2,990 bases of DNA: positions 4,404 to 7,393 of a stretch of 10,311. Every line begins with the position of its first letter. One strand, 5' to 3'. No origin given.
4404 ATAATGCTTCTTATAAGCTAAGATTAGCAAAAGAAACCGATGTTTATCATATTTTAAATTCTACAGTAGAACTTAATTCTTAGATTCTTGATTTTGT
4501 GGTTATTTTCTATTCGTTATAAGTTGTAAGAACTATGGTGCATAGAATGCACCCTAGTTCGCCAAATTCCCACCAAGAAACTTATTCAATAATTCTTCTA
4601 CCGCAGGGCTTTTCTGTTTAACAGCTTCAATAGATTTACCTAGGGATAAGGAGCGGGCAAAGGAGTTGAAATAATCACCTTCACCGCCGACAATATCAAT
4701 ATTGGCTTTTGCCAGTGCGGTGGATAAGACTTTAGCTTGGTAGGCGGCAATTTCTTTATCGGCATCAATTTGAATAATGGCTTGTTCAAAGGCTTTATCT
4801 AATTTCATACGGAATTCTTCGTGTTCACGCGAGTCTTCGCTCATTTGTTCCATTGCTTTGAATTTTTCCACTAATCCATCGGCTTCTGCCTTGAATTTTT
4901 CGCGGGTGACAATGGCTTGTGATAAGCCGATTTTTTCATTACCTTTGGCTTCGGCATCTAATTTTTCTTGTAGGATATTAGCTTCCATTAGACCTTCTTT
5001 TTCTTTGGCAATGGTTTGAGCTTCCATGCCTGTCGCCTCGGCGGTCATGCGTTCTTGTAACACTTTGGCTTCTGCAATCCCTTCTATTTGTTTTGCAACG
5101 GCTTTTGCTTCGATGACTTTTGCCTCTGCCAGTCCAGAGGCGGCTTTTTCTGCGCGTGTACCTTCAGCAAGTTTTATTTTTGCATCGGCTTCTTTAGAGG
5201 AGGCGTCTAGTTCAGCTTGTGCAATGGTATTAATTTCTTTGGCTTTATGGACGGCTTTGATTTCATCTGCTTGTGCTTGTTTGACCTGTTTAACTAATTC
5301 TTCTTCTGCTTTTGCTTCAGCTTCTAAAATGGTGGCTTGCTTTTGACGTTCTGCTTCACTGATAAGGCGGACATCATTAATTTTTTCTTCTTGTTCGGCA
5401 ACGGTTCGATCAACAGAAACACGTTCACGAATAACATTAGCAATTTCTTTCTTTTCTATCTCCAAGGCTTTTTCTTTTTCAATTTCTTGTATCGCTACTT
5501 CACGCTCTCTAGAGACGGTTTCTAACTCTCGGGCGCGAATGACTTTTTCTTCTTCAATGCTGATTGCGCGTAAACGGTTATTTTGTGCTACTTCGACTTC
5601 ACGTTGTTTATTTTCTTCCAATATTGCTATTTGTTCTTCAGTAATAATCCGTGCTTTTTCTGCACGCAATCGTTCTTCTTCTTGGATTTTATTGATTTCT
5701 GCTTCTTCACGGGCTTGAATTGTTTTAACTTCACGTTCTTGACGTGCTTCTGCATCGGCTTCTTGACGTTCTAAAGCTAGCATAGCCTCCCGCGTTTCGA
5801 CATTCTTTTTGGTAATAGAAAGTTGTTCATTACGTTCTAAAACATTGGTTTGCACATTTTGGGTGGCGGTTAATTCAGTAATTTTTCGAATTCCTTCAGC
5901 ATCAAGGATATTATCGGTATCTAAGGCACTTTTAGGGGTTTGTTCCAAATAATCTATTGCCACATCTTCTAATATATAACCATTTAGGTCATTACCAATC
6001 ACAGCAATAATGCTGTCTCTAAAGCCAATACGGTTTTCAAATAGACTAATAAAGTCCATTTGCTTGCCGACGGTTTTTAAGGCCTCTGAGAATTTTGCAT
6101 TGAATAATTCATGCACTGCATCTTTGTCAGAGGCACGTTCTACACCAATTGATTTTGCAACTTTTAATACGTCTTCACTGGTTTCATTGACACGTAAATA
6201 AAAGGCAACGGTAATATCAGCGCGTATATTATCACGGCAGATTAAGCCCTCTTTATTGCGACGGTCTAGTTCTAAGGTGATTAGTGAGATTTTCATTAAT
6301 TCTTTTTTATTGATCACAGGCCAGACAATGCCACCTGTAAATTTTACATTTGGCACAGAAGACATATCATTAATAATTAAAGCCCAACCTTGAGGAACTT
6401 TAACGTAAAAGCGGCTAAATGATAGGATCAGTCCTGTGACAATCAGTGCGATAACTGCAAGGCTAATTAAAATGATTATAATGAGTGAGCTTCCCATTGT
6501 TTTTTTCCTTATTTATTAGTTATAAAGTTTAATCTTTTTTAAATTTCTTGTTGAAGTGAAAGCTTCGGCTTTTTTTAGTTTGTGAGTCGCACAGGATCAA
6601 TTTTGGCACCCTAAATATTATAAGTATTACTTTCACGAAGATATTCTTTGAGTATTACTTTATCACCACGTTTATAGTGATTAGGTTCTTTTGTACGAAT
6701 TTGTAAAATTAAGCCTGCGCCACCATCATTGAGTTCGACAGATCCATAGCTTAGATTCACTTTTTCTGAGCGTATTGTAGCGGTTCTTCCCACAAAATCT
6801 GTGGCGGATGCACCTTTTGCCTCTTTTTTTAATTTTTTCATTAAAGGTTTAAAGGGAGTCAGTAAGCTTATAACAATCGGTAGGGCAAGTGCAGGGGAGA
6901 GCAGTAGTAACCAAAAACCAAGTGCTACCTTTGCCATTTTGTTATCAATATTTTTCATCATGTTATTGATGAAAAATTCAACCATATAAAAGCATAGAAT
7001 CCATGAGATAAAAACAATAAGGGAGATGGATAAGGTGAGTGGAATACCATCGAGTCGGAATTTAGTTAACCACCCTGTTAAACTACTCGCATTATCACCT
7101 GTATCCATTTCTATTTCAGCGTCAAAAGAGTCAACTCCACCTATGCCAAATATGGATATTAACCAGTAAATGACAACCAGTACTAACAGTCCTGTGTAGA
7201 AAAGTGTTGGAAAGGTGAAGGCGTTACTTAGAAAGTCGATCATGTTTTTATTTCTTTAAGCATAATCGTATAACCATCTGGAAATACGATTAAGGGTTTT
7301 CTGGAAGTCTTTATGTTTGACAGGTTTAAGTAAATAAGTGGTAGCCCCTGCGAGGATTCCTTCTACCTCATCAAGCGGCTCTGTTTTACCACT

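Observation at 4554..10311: CheA-type kinase/receiver module arranged with an NfeD-flotillin pair as an apparent single operon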

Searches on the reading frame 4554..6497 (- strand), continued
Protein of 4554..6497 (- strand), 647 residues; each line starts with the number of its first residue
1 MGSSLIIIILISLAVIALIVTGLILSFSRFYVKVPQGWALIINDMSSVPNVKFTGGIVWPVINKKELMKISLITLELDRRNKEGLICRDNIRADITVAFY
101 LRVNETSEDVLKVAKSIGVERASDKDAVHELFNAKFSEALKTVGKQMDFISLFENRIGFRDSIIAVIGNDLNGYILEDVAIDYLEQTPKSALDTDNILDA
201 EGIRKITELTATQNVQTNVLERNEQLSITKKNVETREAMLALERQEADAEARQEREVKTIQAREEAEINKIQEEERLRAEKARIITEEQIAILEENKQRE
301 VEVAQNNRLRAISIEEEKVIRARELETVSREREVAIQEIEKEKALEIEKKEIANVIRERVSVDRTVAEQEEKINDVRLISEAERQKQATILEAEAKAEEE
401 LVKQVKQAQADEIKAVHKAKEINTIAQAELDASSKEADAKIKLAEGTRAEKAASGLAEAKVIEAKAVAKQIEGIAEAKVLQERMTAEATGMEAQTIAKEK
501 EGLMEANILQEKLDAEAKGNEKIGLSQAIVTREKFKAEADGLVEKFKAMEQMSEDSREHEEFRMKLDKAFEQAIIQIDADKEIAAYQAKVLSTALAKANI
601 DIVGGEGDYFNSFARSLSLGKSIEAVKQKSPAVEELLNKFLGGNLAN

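Call 60: search_solved_structures(query=A1, max_evalue=1)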
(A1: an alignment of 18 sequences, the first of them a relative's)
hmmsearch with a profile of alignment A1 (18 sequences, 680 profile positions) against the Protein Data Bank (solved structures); distinct sequences matched with E-value up to 1: 1.
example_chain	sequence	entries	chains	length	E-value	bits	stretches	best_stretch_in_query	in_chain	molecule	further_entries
2n50_A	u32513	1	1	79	0.0065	18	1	545-603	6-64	Acyl carrier protein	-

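Call 65: search_protein_families(library=pfam, proteins=[L001:3491-7162:+, L082:482-853:+, L082:916-1422:+, L082:1419-2657:+, L082:2957-4846:+, L082:12047-12949:+], max_evalue=0.001)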
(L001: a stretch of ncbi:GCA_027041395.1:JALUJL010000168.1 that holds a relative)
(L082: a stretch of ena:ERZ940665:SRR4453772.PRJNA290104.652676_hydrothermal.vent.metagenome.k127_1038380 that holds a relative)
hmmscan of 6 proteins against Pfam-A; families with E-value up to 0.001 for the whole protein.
L001:3491-7162:+ (1223 aa): 5 families
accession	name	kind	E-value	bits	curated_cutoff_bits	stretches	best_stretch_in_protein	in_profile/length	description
PF00072.30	Response_reg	-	5.2e-27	94.6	30.2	1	1098-1209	1-110/111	Response regulator receiver domain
PF01627.28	Hpt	-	5e-18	65.6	24.6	2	205-300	1-80/84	Hpt domain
PF01584.24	CheW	-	5.7e-16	58.8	23.5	1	944-1074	2-137/138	CheW-like domain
PF02518.31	HATPase_c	-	2.1e-14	54.3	26.4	1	801-938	4-110/111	Histidine kinase-, DNA gyrase B-, and HSP90-like ATPase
PF06490.17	FleQ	-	0.00044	21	22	0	1097-1181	1-81/108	Flagellar regulatory protein FleQ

L082:482-853:+ (123 aa): 1 family
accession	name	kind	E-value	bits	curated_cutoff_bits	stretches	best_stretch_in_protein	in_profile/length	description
PF00072.30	Response_reg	-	5.4e-24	84.9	30.2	1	9-120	1-110/111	Response regulator receiver domain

L082:916-1422:+ (168 aa): 1 family
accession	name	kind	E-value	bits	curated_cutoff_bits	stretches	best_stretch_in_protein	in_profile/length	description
PF01584.24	CheW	-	2.6e-07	30.8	23.5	1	47-157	21-134/138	CheW-like domain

L082:1419-2657:+ (412 aa): 1 family
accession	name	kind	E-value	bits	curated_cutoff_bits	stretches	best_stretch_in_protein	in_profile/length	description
PF13458.12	Peripla_BP_6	-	1.2e-20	74.9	31.7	1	36-193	1-159/343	Periplasmic binding protein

L082:2957-4846:+ (629 aa): 3 families
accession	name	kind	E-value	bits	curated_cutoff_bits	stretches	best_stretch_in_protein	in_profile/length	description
PF00015.26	MCPsignal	-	2.7e-31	109.2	34.6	1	388-562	4-164/172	Methyl-accepting chemotaxis protein (MCP) signalling domain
PF19111.5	DUF5798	-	0.00011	22.8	27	0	392-440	14-62/89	Family of unknown function (DUF5798)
PF00672.30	HAMP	-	0.00026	21.7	25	1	216-261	4-49/53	HAMP domain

L082:12047-12949:+ (300 aa): 1 family
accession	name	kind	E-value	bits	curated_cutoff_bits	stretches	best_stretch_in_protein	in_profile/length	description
PF12784.13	PDDEXK_2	-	1.3e-23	84.3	27.4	2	8-126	3-124/229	PD-(D/E)XK nuclease family transposase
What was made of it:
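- On CheA histidine kinase (ChpA/PilL hybrid type): Pfam on the full 1223-aa protein: Hpt x2, HATPase_c, CheW, Response_reg (call 65).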

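Call 68: list_cluster_members(proteins=[P0003, P0008, P0128, P0001, P0007, P0002, P0005, P0012])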
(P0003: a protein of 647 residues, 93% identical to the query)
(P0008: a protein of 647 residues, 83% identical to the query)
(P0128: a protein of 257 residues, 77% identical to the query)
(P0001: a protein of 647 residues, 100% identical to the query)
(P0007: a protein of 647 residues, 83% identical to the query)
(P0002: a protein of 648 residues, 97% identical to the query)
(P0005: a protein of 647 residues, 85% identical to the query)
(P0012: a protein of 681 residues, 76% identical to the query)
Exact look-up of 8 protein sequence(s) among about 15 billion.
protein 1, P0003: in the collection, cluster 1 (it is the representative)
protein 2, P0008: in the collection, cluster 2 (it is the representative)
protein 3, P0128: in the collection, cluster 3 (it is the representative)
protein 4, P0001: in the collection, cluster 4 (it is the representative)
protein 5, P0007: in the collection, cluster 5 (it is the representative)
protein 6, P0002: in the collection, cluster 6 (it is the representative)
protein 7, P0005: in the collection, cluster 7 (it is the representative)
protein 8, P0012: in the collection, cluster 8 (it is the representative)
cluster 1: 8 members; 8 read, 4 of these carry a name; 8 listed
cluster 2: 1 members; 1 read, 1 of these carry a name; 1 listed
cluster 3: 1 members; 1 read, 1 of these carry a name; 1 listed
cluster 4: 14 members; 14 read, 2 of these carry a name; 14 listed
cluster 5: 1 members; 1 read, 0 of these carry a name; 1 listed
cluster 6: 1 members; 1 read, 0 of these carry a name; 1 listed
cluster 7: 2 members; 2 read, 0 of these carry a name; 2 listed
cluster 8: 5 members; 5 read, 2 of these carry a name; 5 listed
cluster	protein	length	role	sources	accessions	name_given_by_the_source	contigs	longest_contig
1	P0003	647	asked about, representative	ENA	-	-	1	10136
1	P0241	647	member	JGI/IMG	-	uncharacterized membrane protein YqiK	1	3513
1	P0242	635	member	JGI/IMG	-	uncharacterized membrane protein YqiK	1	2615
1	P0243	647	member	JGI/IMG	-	uncharacterized membrane protein YqiK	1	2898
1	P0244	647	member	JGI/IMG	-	uncharacterized membrane protein YqiK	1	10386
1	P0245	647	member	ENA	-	-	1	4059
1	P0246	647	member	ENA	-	-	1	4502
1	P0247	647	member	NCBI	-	-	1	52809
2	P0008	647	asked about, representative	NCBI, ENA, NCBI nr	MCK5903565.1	MAG: hypothetical protein KAG28_10515 [Cocleimonas sp.] | hypothetical protein [Cocleimonas sp.]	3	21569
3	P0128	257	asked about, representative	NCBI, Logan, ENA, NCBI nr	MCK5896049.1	MAG: response regulator [Cocleimonas sp.] | response regulator [Cocleimonas sp.]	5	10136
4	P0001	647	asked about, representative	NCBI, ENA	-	-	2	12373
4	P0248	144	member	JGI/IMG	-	hypothetical protein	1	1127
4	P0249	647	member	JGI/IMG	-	uncharacterized membrane protein YqiK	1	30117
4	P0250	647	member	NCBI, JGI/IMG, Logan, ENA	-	-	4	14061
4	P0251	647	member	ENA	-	-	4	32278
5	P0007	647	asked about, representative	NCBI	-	-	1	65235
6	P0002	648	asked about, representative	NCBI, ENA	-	-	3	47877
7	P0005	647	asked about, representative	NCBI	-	-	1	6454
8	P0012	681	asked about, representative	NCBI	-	-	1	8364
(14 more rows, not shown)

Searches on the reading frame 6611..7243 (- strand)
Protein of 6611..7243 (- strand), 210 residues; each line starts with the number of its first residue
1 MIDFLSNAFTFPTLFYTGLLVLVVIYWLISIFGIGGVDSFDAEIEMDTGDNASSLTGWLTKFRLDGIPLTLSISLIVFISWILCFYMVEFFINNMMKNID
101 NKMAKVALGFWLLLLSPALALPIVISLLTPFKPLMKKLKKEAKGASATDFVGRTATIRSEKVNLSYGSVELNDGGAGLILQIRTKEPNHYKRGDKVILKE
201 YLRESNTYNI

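Call 5: search_protein_families(library=pfam, proteins=[window:6611-7243:-], max_evalue=0.01)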
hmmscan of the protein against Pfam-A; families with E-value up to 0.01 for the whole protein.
window:6611-7243:- (210 aa): 0 families

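Call 6: search_protein_families(library=ncbifam, proteins=[window:6611-7243:-], max_evalue=0.01)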
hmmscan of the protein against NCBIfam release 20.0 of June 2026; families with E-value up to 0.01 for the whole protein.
window:6611-7243:- (210 aa): 1 family
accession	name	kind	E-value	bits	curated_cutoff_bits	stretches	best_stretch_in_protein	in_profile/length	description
NF012176.0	tet_MFS_38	exception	0.0051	15.9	925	1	72-132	348-407/450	tetracycline efflux MFS transporter Tet(38)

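Call 7: search_protein_families(library=pfam, proteins=[window:6611-7243:-], max_evalue=10)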
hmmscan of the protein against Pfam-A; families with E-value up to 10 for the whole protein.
window:6611-7243:- (210 aa): 3 families
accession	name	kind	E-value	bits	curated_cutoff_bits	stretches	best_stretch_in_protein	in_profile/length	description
PF15049.11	DUF4534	-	0.019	15.2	29.2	1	73-135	82-145/163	Protein of unknown function (DUF4534)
PF21001.2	YqiJ_N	-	0.096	13.3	23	1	18-108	13-102/116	Inner membrane protein YqiJ, N-terminal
PF19592.4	DUF6097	-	0.14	12.7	27.5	1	16-99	66-142/152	Family of unknown function (DUF6097)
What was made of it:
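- On YqiJ / short NfeD family: YqiJ_N E = 0.096 for the window protein (call 7).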

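Call 40: search_protein_families(library=pfam, alignment_id=A3, max_evalue=0.01)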
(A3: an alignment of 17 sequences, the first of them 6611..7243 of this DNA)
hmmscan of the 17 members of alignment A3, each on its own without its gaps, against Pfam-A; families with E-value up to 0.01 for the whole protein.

A. member 1, window:6611-7243:- (210 aa): 0 families

B. families by the number of members that match (of 17 scanned): 1 family
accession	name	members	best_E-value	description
PF19592.4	DUF6097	1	0.0016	Family of unknown function (DUF6097)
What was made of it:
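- On YqiJ / short NfeD family: None of the 17 family members hits these models (call 40).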

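Call 46: search_protein_families(library=padloc, proteins=[window:6611-7243:-], max_evalue=0.001)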
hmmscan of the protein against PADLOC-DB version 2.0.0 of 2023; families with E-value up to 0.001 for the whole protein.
window:6611-7243:- (210 aa): 0 families
